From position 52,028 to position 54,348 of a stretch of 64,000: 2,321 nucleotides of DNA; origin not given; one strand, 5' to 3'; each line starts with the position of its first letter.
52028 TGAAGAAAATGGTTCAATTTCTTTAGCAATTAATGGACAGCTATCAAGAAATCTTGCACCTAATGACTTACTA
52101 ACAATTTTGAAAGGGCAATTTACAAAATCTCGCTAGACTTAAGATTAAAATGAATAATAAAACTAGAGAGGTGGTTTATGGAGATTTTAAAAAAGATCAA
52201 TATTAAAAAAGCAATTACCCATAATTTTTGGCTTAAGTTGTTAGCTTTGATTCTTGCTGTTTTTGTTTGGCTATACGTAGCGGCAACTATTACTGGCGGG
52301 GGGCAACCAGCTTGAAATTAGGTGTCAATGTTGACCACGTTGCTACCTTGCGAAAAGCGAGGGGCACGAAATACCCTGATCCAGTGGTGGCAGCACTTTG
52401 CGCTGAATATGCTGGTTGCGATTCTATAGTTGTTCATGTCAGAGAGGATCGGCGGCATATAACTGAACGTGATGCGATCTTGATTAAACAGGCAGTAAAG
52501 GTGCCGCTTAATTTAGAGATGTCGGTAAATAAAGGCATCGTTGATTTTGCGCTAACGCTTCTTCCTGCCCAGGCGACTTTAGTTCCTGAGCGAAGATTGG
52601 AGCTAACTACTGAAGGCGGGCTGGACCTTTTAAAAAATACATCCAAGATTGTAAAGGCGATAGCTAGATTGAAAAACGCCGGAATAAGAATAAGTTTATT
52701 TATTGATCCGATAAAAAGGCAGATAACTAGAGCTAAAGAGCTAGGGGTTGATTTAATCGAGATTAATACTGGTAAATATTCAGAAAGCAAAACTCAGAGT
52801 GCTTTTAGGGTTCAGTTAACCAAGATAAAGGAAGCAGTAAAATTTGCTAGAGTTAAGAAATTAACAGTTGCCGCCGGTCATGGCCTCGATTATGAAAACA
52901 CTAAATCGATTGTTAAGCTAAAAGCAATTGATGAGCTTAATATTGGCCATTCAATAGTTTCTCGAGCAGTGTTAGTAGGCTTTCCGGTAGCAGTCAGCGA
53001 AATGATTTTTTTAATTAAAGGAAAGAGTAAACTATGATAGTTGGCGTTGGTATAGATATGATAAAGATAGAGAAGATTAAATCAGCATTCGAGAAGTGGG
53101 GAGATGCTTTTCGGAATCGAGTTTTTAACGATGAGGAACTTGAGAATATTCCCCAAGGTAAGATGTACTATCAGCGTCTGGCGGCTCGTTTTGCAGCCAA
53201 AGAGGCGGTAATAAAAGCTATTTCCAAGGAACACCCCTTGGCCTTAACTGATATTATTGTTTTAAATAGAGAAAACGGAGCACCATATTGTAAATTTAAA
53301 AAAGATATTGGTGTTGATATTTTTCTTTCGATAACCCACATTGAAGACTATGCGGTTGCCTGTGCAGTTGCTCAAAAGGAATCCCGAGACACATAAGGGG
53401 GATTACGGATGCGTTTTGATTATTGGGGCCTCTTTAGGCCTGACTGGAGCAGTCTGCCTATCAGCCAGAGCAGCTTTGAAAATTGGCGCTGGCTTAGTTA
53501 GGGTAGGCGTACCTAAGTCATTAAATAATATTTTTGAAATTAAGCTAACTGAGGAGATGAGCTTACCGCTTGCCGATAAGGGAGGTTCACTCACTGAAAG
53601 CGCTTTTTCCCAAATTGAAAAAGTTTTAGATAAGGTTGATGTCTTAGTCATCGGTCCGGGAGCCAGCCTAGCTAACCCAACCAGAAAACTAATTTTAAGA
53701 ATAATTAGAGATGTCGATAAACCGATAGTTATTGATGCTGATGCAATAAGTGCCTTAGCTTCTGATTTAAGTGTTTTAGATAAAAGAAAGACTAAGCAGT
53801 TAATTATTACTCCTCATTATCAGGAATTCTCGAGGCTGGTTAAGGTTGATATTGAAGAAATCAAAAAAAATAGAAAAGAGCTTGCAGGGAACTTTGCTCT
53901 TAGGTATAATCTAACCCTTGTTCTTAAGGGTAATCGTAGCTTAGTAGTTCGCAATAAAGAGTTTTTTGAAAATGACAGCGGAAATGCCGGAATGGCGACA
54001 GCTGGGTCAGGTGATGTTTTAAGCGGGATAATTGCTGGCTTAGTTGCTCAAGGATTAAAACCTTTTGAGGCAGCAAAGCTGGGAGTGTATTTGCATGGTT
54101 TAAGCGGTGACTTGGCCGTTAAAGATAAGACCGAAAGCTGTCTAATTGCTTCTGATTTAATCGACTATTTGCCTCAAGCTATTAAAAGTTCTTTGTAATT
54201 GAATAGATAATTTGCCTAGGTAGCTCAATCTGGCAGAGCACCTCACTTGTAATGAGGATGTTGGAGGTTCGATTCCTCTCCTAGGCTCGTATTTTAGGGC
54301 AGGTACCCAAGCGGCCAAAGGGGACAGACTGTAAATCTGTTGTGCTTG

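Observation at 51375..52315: cdaA is followed by a 45-aa remnant of its regulator CdaR instead of a full cdaR gene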

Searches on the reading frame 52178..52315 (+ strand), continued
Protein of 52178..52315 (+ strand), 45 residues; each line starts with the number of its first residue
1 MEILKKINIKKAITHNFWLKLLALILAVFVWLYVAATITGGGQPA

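Call 41: list_cluster_members(proteins=[P0345, P0270, P0283, P0339, P0384, P0329, P0362, P0375, P0324, P0001])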
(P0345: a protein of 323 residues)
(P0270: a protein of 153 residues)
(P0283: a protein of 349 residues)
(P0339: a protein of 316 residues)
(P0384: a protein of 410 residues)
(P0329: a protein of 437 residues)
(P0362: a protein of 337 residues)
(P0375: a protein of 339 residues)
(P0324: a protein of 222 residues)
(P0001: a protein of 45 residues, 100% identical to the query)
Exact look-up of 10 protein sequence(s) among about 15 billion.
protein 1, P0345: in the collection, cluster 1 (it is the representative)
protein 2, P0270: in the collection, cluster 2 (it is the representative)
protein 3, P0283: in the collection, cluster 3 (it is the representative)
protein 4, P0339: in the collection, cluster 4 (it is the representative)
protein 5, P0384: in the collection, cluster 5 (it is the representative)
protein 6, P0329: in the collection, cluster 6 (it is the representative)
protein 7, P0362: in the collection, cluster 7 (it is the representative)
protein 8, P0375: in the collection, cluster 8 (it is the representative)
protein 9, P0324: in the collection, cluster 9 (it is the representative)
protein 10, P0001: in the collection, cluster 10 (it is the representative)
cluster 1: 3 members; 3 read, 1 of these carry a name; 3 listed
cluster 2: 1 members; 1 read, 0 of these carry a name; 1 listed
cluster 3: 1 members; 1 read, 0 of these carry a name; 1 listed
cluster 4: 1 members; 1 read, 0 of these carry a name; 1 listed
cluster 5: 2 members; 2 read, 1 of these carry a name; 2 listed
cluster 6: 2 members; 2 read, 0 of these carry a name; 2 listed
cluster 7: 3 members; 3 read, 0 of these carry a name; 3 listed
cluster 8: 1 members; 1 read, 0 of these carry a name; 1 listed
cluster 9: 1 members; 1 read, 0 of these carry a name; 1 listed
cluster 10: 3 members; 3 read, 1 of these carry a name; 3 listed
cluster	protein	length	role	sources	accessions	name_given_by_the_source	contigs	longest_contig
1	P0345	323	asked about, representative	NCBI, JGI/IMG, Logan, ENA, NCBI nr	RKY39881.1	MAG: hypothetical protein DRP75_00560 [Candidatus Omnitrophota bacterium]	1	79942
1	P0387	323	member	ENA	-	-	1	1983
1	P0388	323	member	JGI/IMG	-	-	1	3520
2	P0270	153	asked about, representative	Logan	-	-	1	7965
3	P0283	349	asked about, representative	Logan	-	-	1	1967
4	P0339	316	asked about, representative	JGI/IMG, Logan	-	-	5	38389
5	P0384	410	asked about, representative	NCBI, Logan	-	-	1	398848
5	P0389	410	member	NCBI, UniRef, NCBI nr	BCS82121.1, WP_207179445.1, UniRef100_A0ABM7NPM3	CdaR family protein [Anaerocellum diazotrophicum] | YbbR family protein n=1 Tax=Caldicellulosiruptor diazotrophicus TaxID=2806205 ... | CdaR family protein [Caldicellulosiruptor diazotrophicus]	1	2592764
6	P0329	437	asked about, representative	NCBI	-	-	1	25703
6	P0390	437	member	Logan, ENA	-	-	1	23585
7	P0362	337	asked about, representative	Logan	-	-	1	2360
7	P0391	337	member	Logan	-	-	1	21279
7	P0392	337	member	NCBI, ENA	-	-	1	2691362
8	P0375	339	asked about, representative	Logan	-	-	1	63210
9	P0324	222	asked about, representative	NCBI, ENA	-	-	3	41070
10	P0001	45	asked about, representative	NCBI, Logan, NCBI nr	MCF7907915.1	MAG: hypothetical protein K9L86_03435 [Candidatus Omnitrophica bacterium] | hypothetical protein [Candidatus Omnitrophota bacterium]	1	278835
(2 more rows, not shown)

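Call 54: search_protein_families(library=ncbifam, proteins=[P0001, P0345, P0270, P0384], max_evalue=1)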
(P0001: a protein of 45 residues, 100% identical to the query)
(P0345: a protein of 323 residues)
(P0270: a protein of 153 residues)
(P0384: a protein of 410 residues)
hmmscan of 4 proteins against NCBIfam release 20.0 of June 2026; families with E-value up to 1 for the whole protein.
P0001 (45 aa): 0 families

P0345 (323 aa): 1 family
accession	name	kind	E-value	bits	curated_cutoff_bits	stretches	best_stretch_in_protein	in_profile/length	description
TIGR02045.1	P_fruct_ADP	equivalog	0.082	11.5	408.1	1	93-153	164-226/446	ADP-specific phosphofructokinase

P0270 (153 aa): 0 families

P0384 (410 aa): 0 families

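Call 64: predict_structure(alignment_id=A2)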
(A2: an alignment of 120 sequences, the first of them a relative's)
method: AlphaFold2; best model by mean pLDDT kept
length: 45 residues; sequences in the alignment: 120
mean_pLDDT: 76.0   pTM: 0.43
mean pLDDT of the five models: 76.0, 75.8, 75.4, 74.3, 73.6
residues with pLDDT >= 90: 10; 70-90: 16; 50-70: 19; < 50: 0
segments of 3 or more residues with pLDDT < 50: none
pLDDT, mean of each block of 10 residues (from residue 1): 65 73 94 82 56
secondary structure, 60 per line:
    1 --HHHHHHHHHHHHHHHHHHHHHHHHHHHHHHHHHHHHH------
elements in order: H3-39

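Call 66: search_solved_structures(query=P0384, max_evalue=0.01, show_alignments=1)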
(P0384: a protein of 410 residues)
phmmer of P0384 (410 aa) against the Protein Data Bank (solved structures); distinct sequences matched with E-value up to 0.01: 2.
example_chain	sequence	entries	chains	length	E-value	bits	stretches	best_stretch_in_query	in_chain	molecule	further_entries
3lyw_A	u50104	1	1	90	4.7e-05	26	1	350-401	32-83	YbbR family protein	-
2kpu_A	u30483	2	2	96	5.5e-05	25.8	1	350-401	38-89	YbbR family protein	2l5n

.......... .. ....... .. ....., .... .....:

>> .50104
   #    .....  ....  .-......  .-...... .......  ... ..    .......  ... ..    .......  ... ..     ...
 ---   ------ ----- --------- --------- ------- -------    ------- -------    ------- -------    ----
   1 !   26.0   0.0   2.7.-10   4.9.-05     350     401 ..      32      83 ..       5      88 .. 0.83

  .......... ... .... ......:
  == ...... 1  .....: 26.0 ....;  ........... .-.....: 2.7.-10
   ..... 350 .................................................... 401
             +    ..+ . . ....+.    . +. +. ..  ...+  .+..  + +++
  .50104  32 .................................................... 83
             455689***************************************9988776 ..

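Call 67: search_solved_structures(query=A2, max_evalue=10, show_alignments=3)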
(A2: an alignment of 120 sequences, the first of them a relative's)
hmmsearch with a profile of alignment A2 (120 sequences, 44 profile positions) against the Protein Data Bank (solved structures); distinct sequences matched with E-value up to 10: 0.

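Call 69: search_protein_families(library=pfam, alignment_id=A5, max_evalue=0.01)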
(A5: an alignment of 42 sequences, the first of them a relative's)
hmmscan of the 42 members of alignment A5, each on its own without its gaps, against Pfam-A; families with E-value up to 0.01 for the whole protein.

A. member 1, P0266 (112 aa): 0 families

B. families by the number of members that match (of 42 scanned): 6 families
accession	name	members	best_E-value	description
PF07949.17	YbbR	33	1.8e-31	YbbR-like protein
PF00873.25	ACR_tran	1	2.7e-10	AcrB/AcrD/AcrF family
PF03176.21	MMPL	1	0.002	MMPL family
PF08447.18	PAS_3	1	0.002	PAS fold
PF16238.11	DUF4897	1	0.0033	Domain of unknown function (DUF4897)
PF17766.7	fn3_6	1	0.009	Fibronectin type-III domain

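Call 70: list_cluster_members(proteins=[P0297, P0302, P0305, P0309, P0317, P0325, P0326, P0334, P0357, P0386])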
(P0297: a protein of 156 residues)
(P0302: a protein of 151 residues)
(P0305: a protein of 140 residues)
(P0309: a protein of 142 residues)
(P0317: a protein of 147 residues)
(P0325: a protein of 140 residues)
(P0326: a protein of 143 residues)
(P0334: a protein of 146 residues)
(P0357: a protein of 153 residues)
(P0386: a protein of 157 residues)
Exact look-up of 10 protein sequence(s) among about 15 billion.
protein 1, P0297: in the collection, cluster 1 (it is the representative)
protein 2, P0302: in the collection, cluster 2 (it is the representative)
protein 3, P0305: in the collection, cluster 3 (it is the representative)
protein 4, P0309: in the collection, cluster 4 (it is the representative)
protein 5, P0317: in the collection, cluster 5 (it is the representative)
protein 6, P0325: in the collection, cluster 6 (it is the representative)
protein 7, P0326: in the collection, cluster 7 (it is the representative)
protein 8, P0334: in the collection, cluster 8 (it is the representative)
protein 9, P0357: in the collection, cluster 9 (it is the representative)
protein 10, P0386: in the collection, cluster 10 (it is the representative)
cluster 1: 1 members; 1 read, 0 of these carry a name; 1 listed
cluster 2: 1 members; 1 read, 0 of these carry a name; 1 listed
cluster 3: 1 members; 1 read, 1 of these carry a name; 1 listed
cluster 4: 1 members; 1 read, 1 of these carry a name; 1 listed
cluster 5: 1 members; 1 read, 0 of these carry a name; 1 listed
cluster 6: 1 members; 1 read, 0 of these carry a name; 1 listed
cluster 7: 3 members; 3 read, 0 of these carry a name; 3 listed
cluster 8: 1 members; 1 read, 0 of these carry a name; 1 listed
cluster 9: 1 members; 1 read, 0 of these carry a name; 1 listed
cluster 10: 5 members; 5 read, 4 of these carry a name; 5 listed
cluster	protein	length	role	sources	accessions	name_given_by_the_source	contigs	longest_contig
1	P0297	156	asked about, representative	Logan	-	-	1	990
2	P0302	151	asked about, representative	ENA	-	-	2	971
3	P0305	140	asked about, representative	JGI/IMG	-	YbbR domain-containing protein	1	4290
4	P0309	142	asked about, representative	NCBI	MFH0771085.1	MAG: YbbR-like domain-containing protein [Candidatus Omnitrophota bacterium]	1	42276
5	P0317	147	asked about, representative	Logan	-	-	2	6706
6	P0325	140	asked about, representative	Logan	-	-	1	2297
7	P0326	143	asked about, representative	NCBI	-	-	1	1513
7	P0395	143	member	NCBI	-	-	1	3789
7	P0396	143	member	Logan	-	-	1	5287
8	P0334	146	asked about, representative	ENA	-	-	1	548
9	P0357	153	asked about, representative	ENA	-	-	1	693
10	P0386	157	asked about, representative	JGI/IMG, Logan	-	YbbR domain-containing protein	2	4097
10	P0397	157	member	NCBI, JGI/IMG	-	YbbR domain-containing protein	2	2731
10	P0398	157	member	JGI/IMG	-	YbbR domain-containing protein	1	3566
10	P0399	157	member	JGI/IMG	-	YbbR domain-containing protein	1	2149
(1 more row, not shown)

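Call 71: find_encoding_contigs(protein=P0309, flank=5000, max_places=2)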
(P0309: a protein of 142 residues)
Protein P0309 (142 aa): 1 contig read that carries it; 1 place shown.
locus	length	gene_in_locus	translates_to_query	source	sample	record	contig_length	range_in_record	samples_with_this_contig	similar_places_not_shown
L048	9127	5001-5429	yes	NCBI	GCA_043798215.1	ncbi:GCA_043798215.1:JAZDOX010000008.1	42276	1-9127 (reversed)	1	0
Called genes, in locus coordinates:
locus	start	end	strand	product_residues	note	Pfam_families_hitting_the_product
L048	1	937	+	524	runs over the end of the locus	PF00672:HAMP, PF08448:PAS_4 (weak), PF13426:PAS_9, PF00512:HisKA, PF02518:HATPase_c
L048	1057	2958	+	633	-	PF06068:TIP49 (faint), PF00004:AAA, PF07728:AAA_5 (weak), PF17862:AAA_lid_3, PF01434:Peptidase_M41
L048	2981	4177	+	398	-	PF00809:Pterin_bind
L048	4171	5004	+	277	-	PF02457:DAC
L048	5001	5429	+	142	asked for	PF07949:YbbR (faint)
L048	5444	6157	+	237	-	PF03740:PdxJ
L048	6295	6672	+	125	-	PF01648:ACPS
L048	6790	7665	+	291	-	PF01256:Carb_kinase, PF02110:HK (weak)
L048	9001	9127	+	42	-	PF00009:GTP_EFTU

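Call 78: find_encoding_contigs(protein=P0275, flank=4000, max_places=3)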
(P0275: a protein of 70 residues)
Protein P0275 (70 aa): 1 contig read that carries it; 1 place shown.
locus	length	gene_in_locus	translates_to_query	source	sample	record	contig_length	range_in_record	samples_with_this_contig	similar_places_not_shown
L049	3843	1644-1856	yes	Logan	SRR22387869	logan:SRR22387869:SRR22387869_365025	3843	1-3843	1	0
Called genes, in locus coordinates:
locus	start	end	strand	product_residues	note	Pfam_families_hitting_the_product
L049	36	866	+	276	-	PF00809:Pterin_bind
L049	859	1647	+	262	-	PF02457:DAC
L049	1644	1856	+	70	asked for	-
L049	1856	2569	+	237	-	PF03740:PdxJ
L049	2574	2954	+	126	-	PF01648:ACPS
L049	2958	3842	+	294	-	PF01256:Carb_kinase, PF08543:Phos_pyr_kin (weak), PF02110:HK (weak)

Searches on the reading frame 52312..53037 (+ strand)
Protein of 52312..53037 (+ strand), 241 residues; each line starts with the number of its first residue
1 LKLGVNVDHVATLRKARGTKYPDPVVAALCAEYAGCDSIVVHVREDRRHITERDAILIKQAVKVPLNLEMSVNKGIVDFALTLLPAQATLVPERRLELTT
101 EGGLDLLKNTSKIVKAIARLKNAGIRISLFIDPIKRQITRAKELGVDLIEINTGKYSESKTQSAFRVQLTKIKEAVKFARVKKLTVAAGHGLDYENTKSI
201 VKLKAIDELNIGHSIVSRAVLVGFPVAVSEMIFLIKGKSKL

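Call 4: search_protein_families(library=pfam, proteins=[window:52312-53037:+], max_evalue=1)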
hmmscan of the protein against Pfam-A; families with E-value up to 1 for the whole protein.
window:52312-53037:+ (241 aa): 4 families
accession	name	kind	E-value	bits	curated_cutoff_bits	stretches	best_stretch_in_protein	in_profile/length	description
PF03740.19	PdxJ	-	1.2e-87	293.3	24.5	1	2-233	1-232/234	Pyridoxal phosphate biosynthesis protein PdxJ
PF01261.30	AP_endonuc_2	-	0.069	13.3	31.1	1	130-187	66-123/249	Xylose isomerase-like TIM barrel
PF22079.1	HopBA1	-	0.086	13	27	1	134-178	23-64/193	Type III effector protein HopBA1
PF17573.8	GA-like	-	0.5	10.7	25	1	115-134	14-33/50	GA-like domain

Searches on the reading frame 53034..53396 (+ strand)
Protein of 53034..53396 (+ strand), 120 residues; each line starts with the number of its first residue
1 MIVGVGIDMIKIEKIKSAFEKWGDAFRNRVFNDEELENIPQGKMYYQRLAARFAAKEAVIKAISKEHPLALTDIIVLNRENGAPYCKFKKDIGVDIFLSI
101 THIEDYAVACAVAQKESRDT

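Call 4: search_protein_families(library=pfam, proteins=[window:53034-53396:+], max_evalue=1)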
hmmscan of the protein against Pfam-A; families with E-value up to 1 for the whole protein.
window:53034-53396:+ (120 aa): 1 family
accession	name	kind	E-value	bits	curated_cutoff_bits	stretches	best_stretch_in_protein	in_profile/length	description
PF01648.25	ACPS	-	6.2e-16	58.9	25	1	4-111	1-111/111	4'-phosphopantetheinyl transferase superfamily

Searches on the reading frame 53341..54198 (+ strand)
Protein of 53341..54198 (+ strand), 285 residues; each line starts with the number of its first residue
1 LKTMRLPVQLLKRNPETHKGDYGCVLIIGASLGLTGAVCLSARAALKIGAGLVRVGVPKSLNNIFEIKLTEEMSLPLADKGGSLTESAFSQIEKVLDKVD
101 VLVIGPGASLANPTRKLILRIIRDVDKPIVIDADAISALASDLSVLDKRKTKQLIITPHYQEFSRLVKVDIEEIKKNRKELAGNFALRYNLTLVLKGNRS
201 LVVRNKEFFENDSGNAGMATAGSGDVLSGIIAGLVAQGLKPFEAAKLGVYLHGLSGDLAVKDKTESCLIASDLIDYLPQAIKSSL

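Call 4: search_protein_families(library=pfam, proteins=[window:53341-54198:+], max_evalue=1)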
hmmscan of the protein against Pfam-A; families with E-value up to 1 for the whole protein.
window:53341-54198:+ (285 aa): 4 families
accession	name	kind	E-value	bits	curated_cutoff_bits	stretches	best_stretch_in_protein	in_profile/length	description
PF01256.23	Carb_kinase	-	4e-52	177.5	27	1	25-278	1-241/242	NAD(P)H-hydrate dehydratase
PF08543.17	Phos_pyr_kin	-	2.9e-07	30.5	27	1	90-246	50-222/246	Phosphomethylpyrimidine kinase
PF02110.20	HK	-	0.0029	17.4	27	1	123-279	76-243/247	Hydroxyethylthiazole kinase family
PF04430.19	DUF498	-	0.023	15.1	33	1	78-118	31-72/109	Protein of unknown function (DUF498/DUF598)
